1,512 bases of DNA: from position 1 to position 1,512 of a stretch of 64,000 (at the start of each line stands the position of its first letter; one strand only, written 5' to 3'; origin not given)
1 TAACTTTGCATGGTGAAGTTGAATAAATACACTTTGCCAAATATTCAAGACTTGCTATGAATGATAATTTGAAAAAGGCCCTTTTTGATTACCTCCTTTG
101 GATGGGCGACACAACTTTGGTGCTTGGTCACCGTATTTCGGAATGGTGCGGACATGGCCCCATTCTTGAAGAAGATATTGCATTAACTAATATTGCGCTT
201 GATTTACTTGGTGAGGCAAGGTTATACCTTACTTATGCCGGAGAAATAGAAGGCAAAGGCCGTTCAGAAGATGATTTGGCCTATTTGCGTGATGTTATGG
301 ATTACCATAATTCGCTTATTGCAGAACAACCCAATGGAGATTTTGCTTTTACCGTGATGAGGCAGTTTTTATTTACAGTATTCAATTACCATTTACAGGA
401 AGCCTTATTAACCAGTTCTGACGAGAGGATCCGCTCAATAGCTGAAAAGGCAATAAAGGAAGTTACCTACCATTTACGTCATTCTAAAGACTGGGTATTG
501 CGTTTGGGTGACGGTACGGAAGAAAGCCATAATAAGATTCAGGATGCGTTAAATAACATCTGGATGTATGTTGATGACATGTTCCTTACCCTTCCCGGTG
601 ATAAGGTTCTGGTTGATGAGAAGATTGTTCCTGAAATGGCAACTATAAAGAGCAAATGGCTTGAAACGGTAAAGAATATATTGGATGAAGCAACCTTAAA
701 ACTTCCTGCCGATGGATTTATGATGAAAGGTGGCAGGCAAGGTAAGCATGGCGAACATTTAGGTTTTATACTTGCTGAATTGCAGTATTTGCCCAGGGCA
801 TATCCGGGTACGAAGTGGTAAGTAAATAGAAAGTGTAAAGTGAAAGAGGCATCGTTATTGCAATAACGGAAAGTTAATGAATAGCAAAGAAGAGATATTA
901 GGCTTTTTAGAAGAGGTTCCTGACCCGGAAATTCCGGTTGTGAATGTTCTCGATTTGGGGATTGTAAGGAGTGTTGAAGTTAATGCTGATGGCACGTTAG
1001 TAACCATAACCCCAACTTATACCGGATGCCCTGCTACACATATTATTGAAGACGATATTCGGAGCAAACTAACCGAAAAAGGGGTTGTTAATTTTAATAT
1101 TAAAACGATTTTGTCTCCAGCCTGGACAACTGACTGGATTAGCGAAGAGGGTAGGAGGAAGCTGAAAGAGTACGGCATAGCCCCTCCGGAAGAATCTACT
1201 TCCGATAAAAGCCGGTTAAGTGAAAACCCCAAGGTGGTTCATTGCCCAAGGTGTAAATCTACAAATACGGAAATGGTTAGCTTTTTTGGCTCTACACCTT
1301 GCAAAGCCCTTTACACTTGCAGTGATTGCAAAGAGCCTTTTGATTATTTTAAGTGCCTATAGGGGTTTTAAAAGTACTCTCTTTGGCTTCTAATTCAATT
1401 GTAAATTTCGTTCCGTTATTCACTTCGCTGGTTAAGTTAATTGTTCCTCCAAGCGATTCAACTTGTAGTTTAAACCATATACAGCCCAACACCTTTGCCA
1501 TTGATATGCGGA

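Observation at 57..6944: Phenylacetate catabolic cluster split by a tandemly duplicated pair of PAS sensor kinases on the opposite strand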

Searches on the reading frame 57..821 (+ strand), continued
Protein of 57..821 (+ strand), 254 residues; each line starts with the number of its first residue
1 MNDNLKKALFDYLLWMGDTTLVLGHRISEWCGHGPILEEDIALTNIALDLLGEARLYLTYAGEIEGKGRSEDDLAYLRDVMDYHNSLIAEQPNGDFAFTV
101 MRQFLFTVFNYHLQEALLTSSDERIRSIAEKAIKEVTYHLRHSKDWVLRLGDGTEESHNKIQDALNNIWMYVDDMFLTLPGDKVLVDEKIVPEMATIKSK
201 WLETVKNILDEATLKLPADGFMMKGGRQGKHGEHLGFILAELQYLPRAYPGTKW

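Call 52: find_encoding_contigs(protein=P0230, flank=7000, max_places=2)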
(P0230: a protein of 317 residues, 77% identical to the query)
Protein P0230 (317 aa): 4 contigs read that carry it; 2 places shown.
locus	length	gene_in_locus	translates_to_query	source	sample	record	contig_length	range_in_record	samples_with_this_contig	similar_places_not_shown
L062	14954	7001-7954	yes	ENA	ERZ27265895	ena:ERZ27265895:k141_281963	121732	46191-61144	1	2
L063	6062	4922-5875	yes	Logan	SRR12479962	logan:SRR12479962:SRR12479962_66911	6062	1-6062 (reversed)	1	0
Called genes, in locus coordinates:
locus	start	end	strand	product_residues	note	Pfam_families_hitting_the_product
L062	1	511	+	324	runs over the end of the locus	PF10017:Methyltransf_33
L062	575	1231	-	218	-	PF00440:TetR_N, PF13972:TetR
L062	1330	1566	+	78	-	-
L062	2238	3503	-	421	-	PF00291:PALP, PF00585:Thr_dehydrat_C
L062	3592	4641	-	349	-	PF07991:KARI_N, PF01450:KARI_C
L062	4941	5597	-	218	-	PF01209:Ubie_methyltran, PF05175:MTS (weak), PF13489:Methyltransf_23, PF02390:Methyltransf_4 (faint), PF13847:Methyltransf_31, PF08241:Methyltransf_11, PF08242:Methyltransf_12, PF13649:Methyltransf_25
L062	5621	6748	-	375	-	PF11899:DUF3419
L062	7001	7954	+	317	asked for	PF05138:PaaA_PaaC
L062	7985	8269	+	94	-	PF06243:PaaB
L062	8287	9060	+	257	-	PF05138:PaaA_PaaC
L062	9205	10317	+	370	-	PF00089:Trypsin, PF13365:Trypsin_2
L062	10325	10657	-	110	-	-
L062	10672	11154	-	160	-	PF00025:Arf, PF00071:Ras, PF01926:MMR_HSR1 (faint), PF04670:Gtr1_RagA (weak), PF08477:Roc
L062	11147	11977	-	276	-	-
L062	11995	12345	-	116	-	-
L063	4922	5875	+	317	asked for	PF05138:PaaA_PaaC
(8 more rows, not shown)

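Call 53: find_encoding_contigs(protein=P0212, flank=7000, max_places=2)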
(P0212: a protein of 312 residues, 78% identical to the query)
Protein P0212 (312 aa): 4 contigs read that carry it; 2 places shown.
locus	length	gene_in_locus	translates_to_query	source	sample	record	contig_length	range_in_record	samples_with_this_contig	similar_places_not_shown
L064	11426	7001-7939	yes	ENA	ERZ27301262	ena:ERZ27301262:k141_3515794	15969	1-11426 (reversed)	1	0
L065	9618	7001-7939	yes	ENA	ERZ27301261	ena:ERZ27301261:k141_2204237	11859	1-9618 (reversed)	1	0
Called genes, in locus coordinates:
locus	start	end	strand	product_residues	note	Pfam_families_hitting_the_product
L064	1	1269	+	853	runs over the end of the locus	-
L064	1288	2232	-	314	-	-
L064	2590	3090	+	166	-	PF13279:4HBT_2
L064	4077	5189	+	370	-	PF00155:Aminotran_1_2, PF00266:Aminotran_5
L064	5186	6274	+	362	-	PF00970:FAD_binding_6, PF00175:NAD_binding_1, PF00111:Fer2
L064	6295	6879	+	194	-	PF00440:TetR_N, PF17932:TetR_C_24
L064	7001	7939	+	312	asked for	PF05138:PaaA_PaaC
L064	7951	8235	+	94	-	PF06243:PaaB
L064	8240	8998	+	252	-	PF05138:PaaA_PaaC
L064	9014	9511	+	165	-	PF01883:FeS_assembly_P, PF23451:Zn_ribbon_PaaD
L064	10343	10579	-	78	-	-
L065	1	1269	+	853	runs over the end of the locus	-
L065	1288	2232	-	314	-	-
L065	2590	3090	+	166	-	PF13279:4HBT_2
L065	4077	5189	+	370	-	PF00155:Aminotran_1_2, PF00266:Aminotran_5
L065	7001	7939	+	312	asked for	PF05138:PaaA_PaaC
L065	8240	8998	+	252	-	PF05138:PaaA_PaaC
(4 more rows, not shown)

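Call 61: find_related_loci(query=L018:8741-9643:+, collection=metagenome_contigs, flank=8000)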
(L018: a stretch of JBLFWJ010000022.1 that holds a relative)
Query L018:8741-9643:+ (301 aa) in metagenome_contigs; peptide patterns used: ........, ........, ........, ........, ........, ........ (x = any residue, [..] = any of these).
600 stretches matched a pattern (row limit reached: there are more); 597 encode a relative of the query (tblastn E <= 1e-3); the best 80 are kept; 80 distinct loci.
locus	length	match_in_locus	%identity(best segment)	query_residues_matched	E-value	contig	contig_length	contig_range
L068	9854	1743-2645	87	1-301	0e+0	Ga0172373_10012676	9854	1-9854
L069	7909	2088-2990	80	1-301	2e-170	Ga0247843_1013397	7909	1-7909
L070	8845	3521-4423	74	1-301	6e-167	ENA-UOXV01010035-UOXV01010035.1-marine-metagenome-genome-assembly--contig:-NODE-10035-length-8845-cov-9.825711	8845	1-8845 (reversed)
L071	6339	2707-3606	75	1-300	6e-164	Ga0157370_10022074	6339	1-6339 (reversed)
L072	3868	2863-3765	75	1-301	9e-169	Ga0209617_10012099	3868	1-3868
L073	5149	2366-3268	74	1-301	4e-165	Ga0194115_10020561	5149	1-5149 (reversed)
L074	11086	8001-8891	74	1-297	9e-162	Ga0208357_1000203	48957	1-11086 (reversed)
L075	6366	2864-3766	74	1-301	2e-162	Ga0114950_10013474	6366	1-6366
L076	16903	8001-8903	73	1-301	3e-161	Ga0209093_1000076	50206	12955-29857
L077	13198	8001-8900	74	1-300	6e-161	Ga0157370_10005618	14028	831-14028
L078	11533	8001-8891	75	1-297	1e-160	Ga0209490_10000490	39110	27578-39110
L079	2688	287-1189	74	1-301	5e-170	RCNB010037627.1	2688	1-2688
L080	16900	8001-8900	74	1-300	3e-159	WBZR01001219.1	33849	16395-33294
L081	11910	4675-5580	72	1-301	2e-159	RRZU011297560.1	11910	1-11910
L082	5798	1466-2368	72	1-301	2e-160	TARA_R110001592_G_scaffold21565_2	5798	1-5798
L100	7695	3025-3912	73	1-296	5e-155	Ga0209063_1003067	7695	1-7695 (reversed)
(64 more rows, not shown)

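Call 68: search_protein_families(library=pfam, proteins=[L076:8921-9595:-, L076:10563-11867:-, L076:12105-13316:+, L076:13316-14074:+, L076:3346-5889:-, L100:4239-5096:+, L100:5260-5817:+, L100:2435-3001:+])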
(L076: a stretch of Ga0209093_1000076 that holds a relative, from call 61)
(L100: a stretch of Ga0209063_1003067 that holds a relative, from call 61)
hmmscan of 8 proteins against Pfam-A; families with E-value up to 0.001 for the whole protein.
L076:8921-9595:- (224 aa): 2 families
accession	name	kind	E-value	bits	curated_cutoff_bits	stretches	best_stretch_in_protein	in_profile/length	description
PF00072.30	Response_reg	-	3.2e-24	85.7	30.2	1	6-117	1-110/111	Response regulator receiver domain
PF00196.25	GerE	-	6.9e-15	54.9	23.5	1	156-212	1-57/57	Bacterial regulatory proteins, luxR family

L076:10563-11867:- (434 aa): 4 families
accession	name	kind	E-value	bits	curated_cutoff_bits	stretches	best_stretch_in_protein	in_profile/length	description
PF05221.23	AdoHcyase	-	9.1e-137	455.6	25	2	7-143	1-138/299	S-adenosyl-L-homocysteine hydrolase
PF00670.27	AdoHcyase_NAD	-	1.1e-74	250.4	27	1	193-354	1-162/162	S-adenosyl-L-homocysteine hydrolase, NAD binding domain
PF02826.25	2-Hacid_dh_C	-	5.4e-09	36.1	25.1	1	212-302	33-127/178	D-isomer specific 2-hydroxyacid dehydrogenase, NAD binding domain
PF13241.12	NAD_binding_7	-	1.1e-05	26.4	22.1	1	213-302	5-92/104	Putative NAD(P)-binding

L076:12105-13316:+ (403 aa): 3 families
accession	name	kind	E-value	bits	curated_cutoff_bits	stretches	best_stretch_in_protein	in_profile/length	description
PF13692.12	Glyco_trans_1_4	-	6.8e-09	36.6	27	1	223-363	7-136/142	Glycosyl transferases group 1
PF00534.26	Glycos_transf_1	-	3.8e-06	27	26.4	1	228-365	26-154/172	Glycosyl transferases group 1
PF13439.12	Glyco_transf_4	-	1.9e-05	25.2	28.5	1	75-204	41-168/170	Glycosyltransferase Family 4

L076:13316-14074:+ (252 aa): 4 families
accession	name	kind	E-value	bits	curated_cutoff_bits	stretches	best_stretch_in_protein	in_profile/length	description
PF00132.30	Hexapep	-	9.4e-22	76.2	27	3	111-143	4-36/36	Bacterial transferase hexapeptide (six repeats)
PF13720.11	Acetyltransf_11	-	1.4e-09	38.7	24.5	1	181-230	2-51/82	Udp N-acetylglucosamine O-acyltransferase; Domain 2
PF25084.1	LbH_EIF2B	-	6.5e-08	33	54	1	80-170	16-104/105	EIF2B subunit epsilon LbH domain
PF14602.12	Hexapep_2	-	0.00036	20.6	27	0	145-179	2-34/34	Hexapeptide repeat of succinyl-transferase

L076:3346-5889:- (847 aa): 3 families
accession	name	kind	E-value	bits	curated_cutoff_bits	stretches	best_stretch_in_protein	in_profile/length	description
PF05572.19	Peptidase_M43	-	1.1e-10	42.1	23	1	243-318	70-149/152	Pregnancy-associated plasma protein-A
PF18203.6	IPTL-CTERM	-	0.00011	22.4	20.8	1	810-825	3-18/28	IPTL-CTERM motif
PF13583.11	Reprolysin_4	-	0.00035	20.7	22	1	208-316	119-192/203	Metallo-peptidase family M12B Reprolysin-like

L100:4239-5096:+ (285 aa): 1 family
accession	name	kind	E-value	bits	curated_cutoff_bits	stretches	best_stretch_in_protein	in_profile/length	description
PF02557.22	VanY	-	1.8e-30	105.9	25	1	98-239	3-131/132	D-alanyl-D-alanine carboxypeptidase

L100:5260-5817:+ (185 aa): 3 families
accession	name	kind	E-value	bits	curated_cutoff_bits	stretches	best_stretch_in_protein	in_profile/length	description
PF00578.27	AhpC-TSA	-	8.2e-19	68.2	26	1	12-136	2-123/124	AhpC/TSA family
PF08534.16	Redoxin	-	4.1e-15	56.3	26.6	1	12-144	3-138/148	Redoxin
PF13905.12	Thioredoxin_8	-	0.00028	21.6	27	1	38-131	2-91/94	Thioredoxin-like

L100:2435-3001:+ (188 aa): 2 families
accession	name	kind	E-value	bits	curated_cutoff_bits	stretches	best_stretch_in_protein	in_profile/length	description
PF17932.6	TetR_C_24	-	2.4e-17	63.7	26.4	1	74-186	2-114/114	Tetracyclin repressor-like, C-terminal domain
PF00440.29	TetR_N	-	7.6e-13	48.5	24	1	10-51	3-44/47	Bacterial regulatory proteins, tetR family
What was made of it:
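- One metagenome contig (L076) has a LuxR-type response regulator converging on an orphan paaE-paaA pair (call 68).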

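Call 72: search_protein_families(library=pfam, proteins=[L071:3888-4514:-, L071:4594-5199:-, L071:5335-5889:+, L071:473-1360:-, L078:9195-11216:-, L078:2707-5934:-, L076:15386-16417:-, L076:189-728:+])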
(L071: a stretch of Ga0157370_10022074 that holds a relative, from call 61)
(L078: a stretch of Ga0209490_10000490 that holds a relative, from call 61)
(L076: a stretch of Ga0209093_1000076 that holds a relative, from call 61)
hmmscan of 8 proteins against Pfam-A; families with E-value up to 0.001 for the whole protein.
L071:3888-4514:- (208 aa): 1 family
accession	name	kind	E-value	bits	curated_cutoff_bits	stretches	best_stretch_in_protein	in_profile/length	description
PF00551.24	Formyl_trans_N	-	2.7e-40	138.5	26.1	1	19-197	1-180/181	Formyl transferase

L071:4594-5199:- (201 aa): 2 families
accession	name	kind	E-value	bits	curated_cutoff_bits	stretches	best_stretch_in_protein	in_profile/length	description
PF13302.13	Acetyltransf_3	-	3.1e-17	64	25.4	1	17-158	1-138/138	Acetyltransferase (GNAT) domain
PF00583.31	Acetyltransf_1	-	4.4e-05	24.2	20.7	1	65-156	26-115/116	Acetyltransferase (GNAT) family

L071:5335-5889:+ (184 aa): 1 family
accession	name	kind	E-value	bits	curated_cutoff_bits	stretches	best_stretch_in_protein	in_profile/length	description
PF03352.18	Adenine_glyco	-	2.7e-43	148.3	25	1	15-128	3-116/177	Methyladenine glycosylase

L071:473-1360:- (295 aa): 2 families
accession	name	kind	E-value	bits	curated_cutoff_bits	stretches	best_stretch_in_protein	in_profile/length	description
PF13621.12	Cupin_8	-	1e-29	104.7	27.4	1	14-231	1-235/252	Cupin-like domain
PF08007.18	JmjC_2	-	9.4e-05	22.4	22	1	207-240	85-118/127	JmjC domain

L078:9195-11216:- (673 aa): 2 families
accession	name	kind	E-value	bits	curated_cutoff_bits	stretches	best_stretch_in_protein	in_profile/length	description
PF11551.14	Omp28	-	7.5e-13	49.1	34.9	1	388-567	10-167/171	Outer membrane protein Omp28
PF18962.6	Por_Secre_tail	-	4.4e-11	43.3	27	1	596-671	1-74/75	Secretion system C-terminal sorting domain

L078:2707-5934:- (1075 aa): 2 families
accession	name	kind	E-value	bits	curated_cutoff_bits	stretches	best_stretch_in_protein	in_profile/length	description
PF13585.12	CHU_C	-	1.3e-12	48.1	27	1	984-1057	3-73/86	CHU_C Type IX secretion signal domain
PF22352.2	K319L-like_PKD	-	8e-05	23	27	0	667-747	3-84/84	K319L-like, PKD domain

L076:15386-16417:- (343 aa): 1 family
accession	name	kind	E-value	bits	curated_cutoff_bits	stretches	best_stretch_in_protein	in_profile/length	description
PF09423.15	PhoD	-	2.5e-23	83.2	27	1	48-305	4-307/343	PhoD-like phosphatase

L076:189-728:+ (179 aa): 0 families
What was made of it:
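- L076 cannot be tied to this clade, and the response-regulator neighbour is not seen in L071 or L078 (call 72).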

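Call 73: find_encoding_contigs(protein=P0179, flank=6000, max_places=3)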
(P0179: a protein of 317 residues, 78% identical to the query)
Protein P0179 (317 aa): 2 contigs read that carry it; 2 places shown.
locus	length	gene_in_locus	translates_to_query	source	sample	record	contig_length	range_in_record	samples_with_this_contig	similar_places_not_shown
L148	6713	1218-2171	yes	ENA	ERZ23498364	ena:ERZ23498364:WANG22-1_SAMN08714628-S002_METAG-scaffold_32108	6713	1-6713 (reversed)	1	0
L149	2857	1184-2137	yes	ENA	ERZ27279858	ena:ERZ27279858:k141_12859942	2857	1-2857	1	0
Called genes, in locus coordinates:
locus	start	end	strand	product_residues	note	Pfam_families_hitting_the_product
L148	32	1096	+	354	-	PF00970:FAD_binding_6, PF00175:NAD_binding_1, PF00111:Fer2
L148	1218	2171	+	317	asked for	PF05138:PaaA_PaaC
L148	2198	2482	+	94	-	PF06243:PaaB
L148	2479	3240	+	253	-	PF05138:PaaA_PaaC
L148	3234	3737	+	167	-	PF01883:FeS_assembly_P, PF23451:Zn_ribbon_PaaD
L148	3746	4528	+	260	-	PF00378:ECH_1, PF16113:ECH_2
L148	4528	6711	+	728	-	?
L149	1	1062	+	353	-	?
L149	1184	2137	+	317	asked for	PF05138:PaaA_PaaC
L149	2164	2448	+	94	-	PF06243:PaaB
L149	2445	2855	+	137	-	?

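Call 74: find_encoding_contigs(protein=P0176, flank=8000, max_places=3)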
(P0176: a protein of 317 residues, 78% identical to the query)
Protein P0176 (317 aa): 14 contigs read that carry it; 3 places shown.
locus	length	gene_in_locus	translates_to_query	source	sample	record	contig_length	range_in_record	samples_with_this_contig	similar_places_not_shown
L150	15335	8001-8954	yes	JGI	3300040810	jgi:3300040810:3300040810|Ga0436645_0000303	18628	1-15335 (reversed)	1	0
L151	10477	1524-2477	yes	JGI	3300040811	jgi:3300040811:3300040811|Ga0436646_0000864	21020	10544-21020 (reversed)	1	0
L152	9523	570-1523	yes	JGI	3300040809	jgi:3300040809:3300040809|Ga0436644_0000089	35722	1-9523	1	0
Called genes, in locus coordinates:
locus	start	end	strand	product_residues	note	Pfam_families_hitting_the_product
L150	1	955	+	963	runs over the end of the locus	PF02811:PHP, PF07733:DNA_pol3_alpha, PF17657:DNA_pol3_finger, PF14579:HHH_6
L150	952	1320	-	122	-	-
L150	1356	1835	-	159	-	PF01475:FUR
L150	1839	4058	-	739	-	PF13328:HD_4, PF04607:RelA_SpoT, PF02824:TGS, PF28438:RelA_RIS, PF13291:ACT_4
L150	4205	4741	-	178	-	PF00578:AhpC-TSA (weak), PF13911:AhpC-TSA_2 (weak)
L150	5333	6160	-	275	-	PF13276:HTH_21 (weak), PF24764:rva_4 (weak), PF00665:rve, PF13683:rve_3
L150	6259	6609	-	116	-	PF01527:HTH_Tnp_1, PF13384:HTH_23 (weak), PF13551:HTH_29 (weak), PF13518:HTH_28 (weak)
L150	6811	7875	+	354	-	PF00970:FAD_binding_6, PF00175:NAD_binding_1, PF00111:Fer2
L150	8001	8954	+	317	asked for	PF05138:PaaA_PaaC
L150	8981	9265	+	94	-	PF06243:PaaB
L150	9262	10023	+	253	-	PF05138:PaaA_PaaC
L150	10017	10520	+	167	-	PF01883:FeS_assembly_P, PF23451:Zn_ribbon_PaaD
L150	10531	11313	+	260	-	PF00378:ECH_1, PF16113:ECH_2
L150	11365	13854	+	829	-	PF00171:Aldedh, PF01575:MaoC_dehydratas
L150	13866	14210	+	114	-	PF00903:Glyoxalase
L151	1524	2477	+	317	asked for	PF05138:PaaA_PaaC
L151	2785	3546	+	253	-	PF05138:PaaA_PaaC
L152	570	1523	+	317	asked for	PF05138:PaaA_PaaC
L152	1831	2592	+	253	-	PF05138:PaaA_PaaC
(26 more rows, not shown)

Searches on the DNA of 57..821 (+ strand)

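Call 10: search_dna_similar(query=window:57-821:+, collection=ecoli_genomes, mode=distant, max_rows=3, max_evalue=10)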
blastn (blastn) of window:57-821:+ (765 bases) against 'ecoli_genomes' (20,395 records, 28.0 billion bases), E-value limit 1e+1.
No match.
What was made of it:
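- Tried and rejected: A DNA search of E. coli genomes with paaC found no match (call 10).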

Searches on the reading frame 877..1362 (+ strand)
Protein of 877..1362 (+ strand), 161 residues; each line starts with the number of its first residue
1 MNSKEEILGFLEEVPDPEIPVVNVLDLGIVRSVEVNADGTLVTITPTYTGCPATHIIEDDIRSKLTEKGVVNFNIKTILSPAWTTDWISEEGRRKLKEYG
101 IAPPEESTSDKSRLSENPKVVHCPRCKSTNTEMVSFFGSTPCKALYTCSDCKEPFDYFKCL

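Call 5: search_protein_families(library=ncbifam, proteins=[window:877-1362:+])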
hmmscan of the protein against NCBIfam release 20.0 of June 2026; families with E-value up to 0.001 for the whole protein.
window:877-1362:+ (161 aa): 5 families
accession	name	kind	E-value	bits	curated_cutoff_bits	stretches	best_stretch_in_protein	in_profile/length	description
TIGR02159.1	PA_CoA_Oxy4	equivalog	1.7e-60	203.6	108.15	1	14-160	1-145/146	1,2-phenylacetyl-CoA epoxidase subunit PaaD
NF041868.1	paad_haloarch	equivalog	2e-22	79.6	180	1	6-101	30-125/127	1,2-phenylacetyl-CoA epoxidase subunit PaaD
TIGR02945.1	SUF_assoc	equivalog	3.8e-14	52.9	143.4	1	3-96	2-96/99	SUF system Fe-S cluster assembly protein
TIGR03406.1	FeS_long_SufT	hypoth_equivalog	3.1e-11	43.4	202.6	1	4-93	75-169/174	putative Fe-S cluster assembly protein SufT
NF041869.1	paae_haloarch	equivalog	2.1e-07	31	100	1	116-158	13-55/56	1,2-phenylacetyl-CoA epoxidase subunit PaaE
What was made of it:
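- Checked: PaaD at 877-1362: TIGR02159, 204 bits against 108 (call 5).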

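Call 6: search_protein_families(library=pfam, proteins=[window:877-1362:+])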
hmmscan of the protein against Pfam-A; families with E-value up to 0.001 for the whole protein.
window:877-1362:+ (161 aa): 2 families
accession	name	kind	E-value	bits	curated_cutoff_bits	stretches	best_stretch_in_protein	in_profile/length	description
PF23451.1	Zn_ribbon_PaaD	-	5.6e-22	77.6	27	1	109-159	3-53/53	PaaD zinc beta ribbon domain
PF01883.24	FeS_assembly_P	-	1.6e-13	51.1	23.5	1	4-66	1-62/73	Iron-sulfur cluster assembly protein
